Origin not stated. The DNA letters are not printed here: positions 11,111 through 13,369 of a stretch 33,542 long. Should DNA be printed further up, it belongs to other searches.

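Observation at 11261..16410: Terminator-bounded three-gene module made entirely of large polytopic membrane proteins (Gcr-like protein plus two paralogues, one with a winged helix)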

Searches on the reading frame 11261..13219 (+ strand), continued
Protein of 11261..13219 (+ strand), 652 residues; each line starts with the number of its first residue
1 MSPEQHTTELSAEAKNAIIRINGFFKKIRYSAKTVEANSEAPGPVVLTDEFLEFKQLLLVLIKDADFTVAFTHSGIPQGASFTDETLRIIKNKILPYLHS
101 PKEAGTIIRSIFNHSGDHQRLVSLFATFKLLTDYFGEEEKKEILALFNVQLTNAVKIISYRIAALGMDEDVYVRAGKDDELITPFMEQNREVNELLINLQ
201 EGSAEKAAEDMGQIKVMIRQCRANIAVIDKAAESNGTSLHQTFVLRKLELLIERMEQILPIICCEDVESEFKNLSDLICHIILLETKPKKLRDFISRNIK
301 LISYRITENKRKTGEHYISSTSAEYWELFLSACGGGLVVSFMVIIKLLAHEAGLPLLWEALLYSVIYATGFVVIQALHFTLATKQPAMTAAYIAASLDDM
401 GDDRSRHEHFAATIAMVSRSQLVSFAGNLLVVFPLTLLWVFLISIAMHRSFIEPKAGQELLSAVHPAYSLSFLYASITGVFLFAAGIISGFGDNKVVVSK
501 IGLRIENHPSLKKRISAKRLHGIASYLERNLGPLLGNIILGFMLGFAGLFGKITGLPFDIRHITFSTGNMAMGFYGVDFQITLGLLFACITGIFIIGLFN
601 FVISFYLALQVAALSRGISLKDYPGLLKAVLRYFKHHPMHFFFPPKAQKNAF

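Call 37: predict_structure(alignment_id=A2)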
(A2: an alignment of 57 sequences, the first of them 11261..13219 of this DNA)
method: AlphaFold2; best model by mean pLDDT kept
length: 652 residues; sequences in the alignment: 57
mean_pLDDT: 84.4   pTM: 0.72
mean pLDDT of the five models: 84.4, 83.3, 82.0, 81.0, 78.4
residues with pLDDT >= 90: 262; 70-90: 327; 50-70: 47; < 50: 16
segments of 3 or more residues with pLDDT < 50: 1-7, 38-42, 650-652
pLDDT, mean of each block of 10 residues (from residue 1): 51 91 83 56 59 88 92 89 84 81 90 86 77 84 92 95 90 80 92 92 88 93 88 66 88 94 87 92 85 77 70 63 89 94 92 90 95 90 75 74 68 87 92 95 90 89 85 89 84 75 88 92 87 89 90 80 93 91 91 92 88 77 79 90 73 42
secondary structure, 60 per line:
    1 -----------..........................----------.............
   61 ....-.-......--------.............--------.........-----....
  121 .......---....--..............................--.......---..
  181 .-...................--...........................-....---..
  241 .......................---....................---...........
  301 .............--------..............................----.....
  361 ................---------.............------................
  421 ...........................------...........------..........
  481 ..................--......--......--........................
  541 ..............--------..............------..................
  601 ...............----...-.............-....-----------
elements in order: H12-37 H48-64 H68-73 H82-94 H104-111 H117-127 H131-134 H137-166 H169-175 H183-201 H204-230 H232-235 H239-263 H267-286 H290-313 H322-351 H356-376 H386-398 H405-447 H454-464 H471-498 H501-506 H509-514 H517-554 H563-576 H583-615 H624-636 H638-641
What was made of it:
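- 11261..13219 (+): Gene 1, 652 aa, PF10136 ('SpecificRecomb'/Gcr-like). It has an N-terminal all-helical cytoplasmic half of about 320 aa and a C-terminal FNT-like polytopic half. It is an independent neighbour, not a partner of genes 2/3. AF2 pLDDT 84.4 (call 37).
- The AF2 model has pLDDT 84 (call 37).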

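Call 43: fold_search(model_id=the predicted structure, library=pdb)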
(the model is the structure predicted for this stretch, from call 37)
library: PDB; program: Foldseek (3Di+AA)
matches with E <= 10: 222; with E <= 0.001: 0
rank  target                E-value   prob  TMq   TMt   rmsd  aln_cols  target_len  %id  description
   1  9g49                  1.2e-01  1.00  0.23  0.49  10.9       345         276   14  Cryo-EM reconstruction of the full-length E. coli transmembrane formate transporter FocA (released 2025-10-22)
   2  8b71_A                1.2e-01  0.23  0.09  0.10  21.2       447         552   12  Upright KimA dimer with bound c-di-AMP from B. subtilis (released 2023-01-18)
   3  8y6i_A                1.4e-01  0.20  0.12  0.12  31.1       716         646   12  P-glycoprotein in complex with UIC2 Fab and triple elacridar molecules in nanodisc (released 2024-04-17)
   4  6vqq_D                2.3e-01  1.00  0.26  0.53   9.9       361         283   13  CryoEM Structure of the Plasmodium falciparum transporter PfFNT (released 2021-02-03)
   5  8y6h_A                3.3e-01  0.13  0.12  0.12  30.4       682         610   13  P-glycoprotein in complex with UIC2 Fab and triple elacridar molecules in LMNG detergent (released 2024-04-17)
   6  8cwy_A                3.6e-01  0.14  0.09  0.12  25.4       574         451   13  Accurate computational design of genetically encoded 3D protein crystals (released 2023-11-01)
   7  6vqr_E                4.0e-01  1.00  0.28  0.56   7.6       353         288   12  CryoEM Structure of the PfFNT-inhibitor complex (released 2021-02-03)
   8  9vre                  4.0e-01  0.10  0.10  0.08  32.4       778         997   11  Cryo-EM structure of rice multidrug resistance protein 5 (MRP5) with InsP6 in state B (released 2026-04-01)
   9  6vqq_E                4.6e-01  1.00  0.27  0.54   8.7       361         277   13  CryoEM Structure of the Plasmodium falciparum transporter PfFNT (released 2021-02-03)
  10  6rah_B                4.6e-01  0.35  0.13  0.14  18.2       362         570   14  Heterodimeric ABC exporter TmrAB in ATP-bound outward-facing open conformation (released 2019-07-31)
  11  6l85_A                6.2e-01  0.12  0.10  0.13  25.8       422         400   11  The sodium-dependent phosphate transporter (released 2020-09-16)
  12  8yfu_B                6.2e-01  0.08  0.09  0.10  28.4       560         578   11  Cryo EM structure of human phosphate channel XPR1 at intermediate state (released 2024-10-09)
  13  9qo9                  6.7e-01  0.12  0.10  0.12  24.5       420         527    9  Inward-occluded structure of human GABA transporter 3 bound to substrate GABA (released 2026-03-04)
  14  6vqr_A                7.2e-01  0.99  0.28  0.57   8.4       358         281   13  CryoEM Structure of the PfFNT-inhibitor complex (released 2021-02-03)
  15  6vqq_B                7.2e-01  0.99  0.26  0.54   9.6       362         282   13  CryoEM Structure of the Plasmodium falciparum transporter PfFNT (released 2021-02-03)
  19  7mxy_A                8.9e-01  0.90  0.23  0.44  10.4       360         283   13  Cryo-EM structure of PfFNT-inhibitor complex (released 2021-12-08)
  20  6vqr_D                9.2e-01  0.99  0.29  0.58   7.3       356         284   13  CryoEM Structure of the PfFNT-inhibitor complex (released 2021-02-03)
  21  6vqq_A                9.6e-01  0.99  0.28  0.57   8.5       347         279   15  CryoEM Structure of the Plasmodium falciparum transporter PfFNT (released 2021-02-03)
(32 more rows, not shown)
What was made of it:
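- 11261..13219 (+): Foldseek hits FocA and PfFNT at probability 0.9-1.0 (call 43).
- On FNT channels (PF01226): Foldseek of the pLDDT-84 model hits FocA 9g49 and PfFNT 6vqq/6vqr/7mxy at probability 0.9-1.0 and target TM-score 0.44-0.58 over about 350 columns (call 43).
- Closest known: Formate/nitrite transporter. Same: The fold of gene 1's membrane half matches them (Foldseek probability 0.9-1.0, target TM-score 0.44-0.58, call 43).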

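Call 68: search_protein_families(library=pfam, alignment_id=A2, max_evalue=0.1)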
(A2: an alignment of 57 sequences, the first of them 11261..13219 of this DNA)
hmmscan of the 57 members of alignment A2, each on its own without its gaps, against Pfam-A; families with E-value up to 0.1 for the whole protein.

A. member 1, window:11261-13219:+ (652 aa): 2 families
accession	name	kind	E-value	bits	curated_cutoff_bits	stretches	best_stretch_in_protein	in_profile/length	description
PF10136.14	SpecificRecomb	-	8.7e-171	569.9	24.6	1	53-644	45-639/639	Site-specific recombinase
PF04108.17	ATG17_like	-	0.098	12.6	43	0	194-312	14-127/355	Autophagy protein ATG17-like domain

B. families by the number of members that match (of 57 scanned): 22 families
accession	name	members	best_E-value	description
PF10136.14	SpecificRecomb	57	7.7e-198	Site-specific recombinase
PF01226.23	Form_Nir_trans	21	1.7e-07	Formate/nitrite transporter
PF24883.2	NPHP3_N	1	0.0037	Nephrocystin 3, N-terminal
PF22688.2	Hda_lid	1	0.0053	Hda, lid domain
PF10138.15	vWA-TerF-like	1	0.013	vWA found in TerF C terminus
PF25231.1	DUF7847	1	0.015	Domain of unknown function (DUF7847)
PF23013.2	IML1_N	1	0.024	IML1 N-terminal double psi beta barrel domain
PF23944.1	DUF7278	1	0.032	Profilin-like domain of unknown function (DUF7278)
PF21760.3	SecD_1st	1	0.035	Protein translocase subunit SecDF, P1 domain, N-terminal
PF10166.14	DUF2368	1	0.038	Uncharacterised conserved protein (DUF2368)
PF21698.3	Spo16_C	1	0.04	Spo16 protein, C-terminal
PF12366.13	Casc1_C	1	0.041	Cancer susceptibility candidate 1 C-terminal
PF06378.16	SSAP_Sak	1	0.047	Sak Single Strand Annealing Protein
PF13901.12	RH_dom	1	0.049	Rubicon Homology Domain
PF22122.2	InlK_D2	1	0.063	Internalin K domain D2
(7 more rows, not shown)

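Call 70: search_protein_families(library=pfam, proteins=[P0006, P0008, P0020, P0047, P0064, P0068, P0071, P0073, P0088, P0100], max_evalue=0.01)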
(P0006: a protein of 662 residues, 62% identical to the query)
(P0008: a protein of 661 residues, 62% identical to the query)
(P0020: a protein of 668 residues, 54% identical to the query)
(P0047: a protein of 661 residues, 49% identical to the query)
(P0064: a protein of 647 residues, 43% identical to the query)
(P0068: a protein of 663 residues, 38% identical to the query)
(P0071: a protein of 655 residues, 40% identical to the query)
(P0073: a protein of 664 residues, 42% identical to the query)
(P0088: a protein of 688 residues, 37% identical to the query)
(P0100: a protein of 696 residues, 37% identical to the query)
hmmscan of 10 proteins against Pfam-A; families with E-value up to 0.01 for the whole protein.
P0006 (662 aa): 2 families
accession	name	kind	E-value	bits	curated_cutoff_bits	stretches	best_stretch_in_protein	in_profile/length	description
PF10136.14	SpecificRecomb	-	6.5e-167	557.1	24.6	1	55-646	45-639/639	Site-specific recombinase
PF01226.23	Form_Nir_trans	-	2.3e-05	24.3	34.6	1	323-446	14-124/240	Formate/nitrite transporter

P0008 (661 aa): 2 families
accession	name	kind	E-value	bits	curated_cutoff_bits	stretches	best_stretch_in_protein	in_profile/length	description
PF10136.14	SpecificRecomb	-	3.1e-168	561.5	24.6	1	59-650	45-639/639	Site-specific recombinase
PF01226.23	Form_Nir_trans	-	1.6e-06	28.1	34.6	1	318-447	8-121/240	Formate/nitrite transporter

P0020 (668 aa): 2 families
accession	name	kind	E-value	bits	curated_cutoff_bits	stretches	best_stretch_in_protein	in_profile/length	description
PF10136.14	SpecificRecomb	-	2.2e-165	552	24.6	1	54-644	45-639/639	Site-specific recombinase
PF01226.23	Form_Nir_trans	-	5.9e-07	29.6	34.6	1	320-488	12-155/240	Formate/nitrite transporter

P0047 (661 aa): 2 families
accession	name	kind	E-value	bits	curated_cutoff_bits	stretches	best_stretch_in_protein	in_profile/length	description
PF10136.14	SpecificRecomb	-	1.9e-168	562.2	24.6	1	50-640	46-639/639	Site-specific recombinase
PF01226.23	Form_Nir_trans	-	4.8e-05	23.3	34.6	1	320-480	17-166/240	Formate/nitrite transporter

P0064 (647 aa): 2 families
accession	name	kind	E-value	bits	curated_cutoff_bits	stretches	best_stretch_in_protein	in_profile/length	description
PF10136.14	SpecificRecomb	-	1.1e-194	648.9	24.6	1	12-641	3-639/639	Site-specific recombinase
PF01226.23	Form_Nir_trans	-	1.4e-06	28.3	34.6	1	318-462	14-143/240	Formate/nitrite transporter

P0068 (663 aa): 2 families
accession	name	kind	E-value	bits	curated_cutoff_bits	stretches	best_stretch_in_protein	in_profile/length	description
PF10136.14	SpecificRecomb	-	1e-182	609.3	24.6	1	23-652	3-639/639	Site-specific recombinase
PF01226.23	Form_Nir_trans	-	2.6e-05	24.2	34.6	1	329-467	14-132/240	Formate/nitrite transporter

P0071 (655 aa): 2 families
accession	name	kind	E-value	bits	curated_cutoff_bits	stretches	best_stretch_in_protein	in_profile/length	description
PF10136.14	SpecificRecomb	-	1.2e-188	628.9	24.6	1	16-648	2-639/639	Site-specific recombinase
PF01226.23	Form_Nir_trans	-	2e-05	24.5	34.6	1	328-450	17-126/240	Formate/nitrite transporter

P0073 (664 aa): 2 families
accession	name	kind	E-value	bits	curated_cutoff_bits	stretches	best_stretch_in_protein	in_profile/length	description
PF10136.14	SpecificRecomb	-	3.5e-184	614.1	24.6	1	19-649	3-639/639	Site-specific recombinase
PF01226.23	Form_Nir_trans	-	2.2e-05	24.4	34.6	1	327-464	15-142/240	Formate/nitrite transporter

P0088 (688 aa): 2 families
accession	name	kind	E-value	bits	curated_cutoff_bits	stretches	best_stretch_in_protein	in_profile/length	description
PF10136.14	SpecificRecomb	-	7.7e-198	659.3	24.6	1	27-657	4-639/639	Site-specific recombinase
PF01226.23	Form_Nir_trans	-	1.7e-07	31.3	34.6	1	334-472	14-142/240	Formate/nitrite transporter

P0100 (696 aa): 2 families
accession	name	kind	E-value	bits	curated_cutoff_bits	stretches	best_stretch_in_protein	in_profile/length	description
PF10136.14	SpecificRecomb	-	1.9e-187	624.9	24.6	1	27-662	5-639/639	Site-specific recombinase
PF01226.23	Form_Nir_trans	-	3.4e-05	23.8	34.6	1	342-510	17-159/240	Formate/nitrite transporter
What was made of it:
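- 11261..13219 (+): PF01226 hits in 21 of 57 relatives (calls 68, 70).
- On FNT channels (PF01226): Of 57 relatives, 21 hit at E 1e-5 to 1.7e-7, scoring 23-31 bits, all below the cut-off (calls 68, 70).
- Closest known: Formate/nitrite transporter. Same: Collinear sub-threshold PF01226 hits occur in 21 of 57 relatives (calls 68, 70).
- Checked: Its membrane half matches formate/nitrite-transporter (FNT) channels by fold, and 21 of 57 relatives match by weak profile hits (calls 43, 68, 70).
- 21 of 57 relatives hit PF01226, collinearly, with a best E-value of 1.7e-7 (calls 68, 70).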

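Call 93: search_dna_similar(query=window:11261-13219:+, collection=plasmids, mode=protein, max_evalue=1e-10, max_rows=12)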
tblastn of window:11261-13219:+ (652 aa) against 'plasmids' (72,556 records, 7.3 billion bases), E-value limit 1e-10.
Records with a match: 17; places in all: 17; records where one place covers at least 80% of the query: 14.
Best place of each record, by identity: <60% 17.
By first word of the organism name: Acinetobacter 6; Salinivibrio 4; Ralstonia 3; Neisseria 2; Sulfurovum 1; Comamonas 1.
By predicted mobility (MOB-suite, as given by PLSDB): non-mobilizable 13; mobilizable 3; conjugative 1.
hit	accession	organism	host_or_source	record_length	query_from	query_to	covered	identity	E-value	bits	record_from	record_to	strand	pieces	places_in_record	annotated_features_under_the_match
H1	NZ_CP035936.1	Acinetobacter cumulans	Pure Culture,Sewage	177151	54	634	89%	32.4%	3e-75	270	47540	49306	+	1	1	site-specific recombinase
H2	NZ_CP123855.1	Acinetobacter baumannii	Cell culture,Feedlot Water bowl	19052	54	634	89%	31.4%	3e-59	223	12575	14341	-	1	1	site-specific recombinase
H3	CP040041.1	Acinetobacter baumannii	Homo sapiens,blood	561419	54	634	89%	31.4%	4e-59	223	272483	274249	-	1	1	recombinase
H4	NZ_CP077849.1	Acinetobacter baumannii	Homo sapiens,Rectal swab_P28_BU14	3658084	54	634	89%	31.4%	4e-59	223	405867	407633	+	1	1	none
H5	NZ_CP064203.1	Acinetobacter baumannii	Homo sapiens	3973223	54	634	89%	31.4%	4e-59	223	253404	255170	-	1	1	none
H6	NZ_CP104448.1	Acinetobacter baumannii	Homo sapiens,sputum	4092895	55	634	89%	31.4%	8e-59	222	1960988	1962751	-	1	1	none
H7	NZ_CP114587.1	Salinivibrio kushneri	-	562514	20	635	94%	28.5%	5e-55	211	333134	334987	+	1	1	hypothetical protein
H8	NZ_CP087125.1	Sulfurovum mangrovi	Mangrove sediment,mangrove sediment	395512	52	616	87%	30.5%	3e-59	223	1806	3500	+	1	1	site-specific recombinase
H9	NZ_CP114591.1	Salinivibrio kushneri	-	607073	63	635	88%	29.3%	8e-55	210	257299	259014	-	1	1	hypothetical protein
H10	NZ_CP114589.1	Salinivibrio kushneri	-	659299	63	635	88%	29.3%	1e-52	203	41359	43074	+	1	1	hypothetical protein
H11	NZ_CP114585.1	Salinivibrio proteolyticus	-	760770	63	620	86%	29.2%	1e-51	200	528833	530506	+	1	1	hypothetical protein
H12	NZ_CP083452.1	Comamonas odontotermitis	cell culture,cucumber rhizosphere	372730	136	634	77%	31.7%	3e-51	199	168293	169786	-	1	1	site-specific recombinase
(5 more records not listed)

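Call 94: get_annotated_region(hit=H1, flank=5000)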
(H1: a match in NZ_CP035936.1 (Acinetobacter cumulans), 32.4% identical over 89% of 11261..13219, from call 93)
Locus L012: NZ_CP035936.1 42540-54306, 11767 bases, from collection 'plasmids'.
description: Acinetobacter cumulans strain WCHAc060092 plasmid p1_060092, complete sequence
organism: Acinetobacter cumulans (NCBI taxid 2136182)
taxonomy: Bacteria; Pseudomonadota; Gammaproteobacteria; Moraxellales; Moraxellaceae; Acinetobacter; Acinetobacter cumulans
host: -; source: Pure Culture,Sewage; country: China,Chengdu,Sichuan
typing (MOB-suite, as given by PLSDB): non-mobilizable
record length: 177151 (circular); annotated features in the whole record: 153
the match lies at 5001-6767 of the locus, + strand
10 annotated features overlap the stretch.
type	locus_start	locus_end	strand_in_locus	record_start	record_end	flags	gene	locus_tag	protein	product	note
CDS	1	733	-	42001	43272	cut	serS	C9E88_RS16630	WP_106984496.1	serine--tRNA ligase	GO:0006434 - seryl-tRNA aminoacylation [Evidence IEA]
CDS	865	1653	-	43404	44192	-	-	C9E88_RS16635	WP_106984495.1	RsiV family protein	-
CDS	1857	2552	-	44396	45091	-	lolA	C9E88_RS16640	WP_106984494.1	outer membrane lipoprotein chaperone LolA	GO:0009306 - protein secretion [Evidence IEA]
CDS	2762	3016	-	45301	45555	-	rpmA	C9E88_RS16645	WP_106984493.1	50S ribosomal protein L27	GO:0006412 - translation [Evidence IEA]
CDS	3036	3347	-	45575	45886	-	rplU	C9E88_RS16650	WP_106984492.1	50S ribosomal protein L21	GO:0006412 - translation [Evidence IEA]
CDS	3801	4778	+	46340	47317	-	sdsA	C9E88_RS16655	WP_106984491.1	All-trans-nonaprenyl-diphosphate synthase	-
CDS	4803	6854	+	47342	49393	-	-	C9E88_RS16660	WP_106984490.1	site-specific recombinase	-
CDS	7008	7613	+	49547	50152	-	-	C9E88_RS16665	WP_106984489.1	phosphatase PAP2 family protein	-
CDS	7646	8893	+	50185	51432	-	-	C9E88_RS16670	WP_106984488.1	efflux RND transporter periplasmic adaptor subunit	GO:0006810 - transport [Evidence IEA]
CDS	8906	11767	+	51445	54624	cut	-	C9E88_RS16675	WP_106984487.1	efflux RND transporter permease subunit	GO:0042908 - xenobiotic transport [Evidence IEA]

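Call 95: get_annotated_region(hit=H8, flank=5000)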
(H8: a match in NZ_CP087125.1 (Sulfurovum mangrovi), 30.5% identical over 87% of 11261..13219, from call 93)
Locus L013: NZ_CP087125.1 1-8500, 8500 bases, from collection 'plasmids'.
description: Sulfurovum mangrovi strain ST1-3 plasmid unnamed
organism: Sulfurovum mangrovi (NCBI taxid 2893889)
taxonomy: Bacteria; Campylobacterota; Epsilonproteobacteria; Campylobacterales; Sulfurovaceae; Sulfurovum; Sulfurovum mangrovi
host: -; source: Mangrove sediment,mangrove sediment; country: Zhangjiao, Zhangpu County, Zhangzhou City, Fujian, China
typing (MOB-suite, as given by PLSDB): non-mobilizable
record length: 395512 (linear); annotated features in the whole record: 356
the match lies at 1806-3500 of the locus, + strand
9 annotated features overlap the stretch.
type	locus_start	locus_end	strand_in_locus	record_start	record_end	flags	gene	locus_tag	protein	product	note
CDS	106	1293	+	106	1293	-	-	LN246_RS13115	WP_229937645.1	Mrp/NBP35 family ATP-binding protein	-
CDS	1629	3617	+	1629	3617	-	-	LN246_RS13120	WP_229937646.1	site-specific recombinase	-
CDS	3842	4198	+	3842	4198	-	-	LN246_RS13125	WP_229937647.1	hypothetical protein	-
CDS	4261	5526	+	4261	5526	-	-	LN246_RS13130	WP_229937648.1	hypothetical protein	-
CDS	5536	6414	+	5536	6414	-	-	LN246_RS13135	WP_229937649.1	zinc ABC transporter substrate-binding protein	-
CDS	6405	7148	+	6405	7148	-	-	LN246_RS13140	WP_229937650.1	metal ABC transporter permease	GO:0055085 - transmembrane transport [Evidence IEA]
CDS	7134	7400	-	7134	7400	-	-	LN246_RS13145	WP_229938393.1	exosortase/archaeosortase family protein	-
CDS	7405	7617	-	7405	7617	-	-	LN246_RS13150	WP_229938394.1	hypothetical protein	-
CDS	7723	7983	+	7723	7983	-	-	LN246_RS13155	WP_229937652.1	hypothetical protein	-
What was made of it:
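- In distant phyla gene 1's family sits among housekeeping genes (calls 94, 95).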
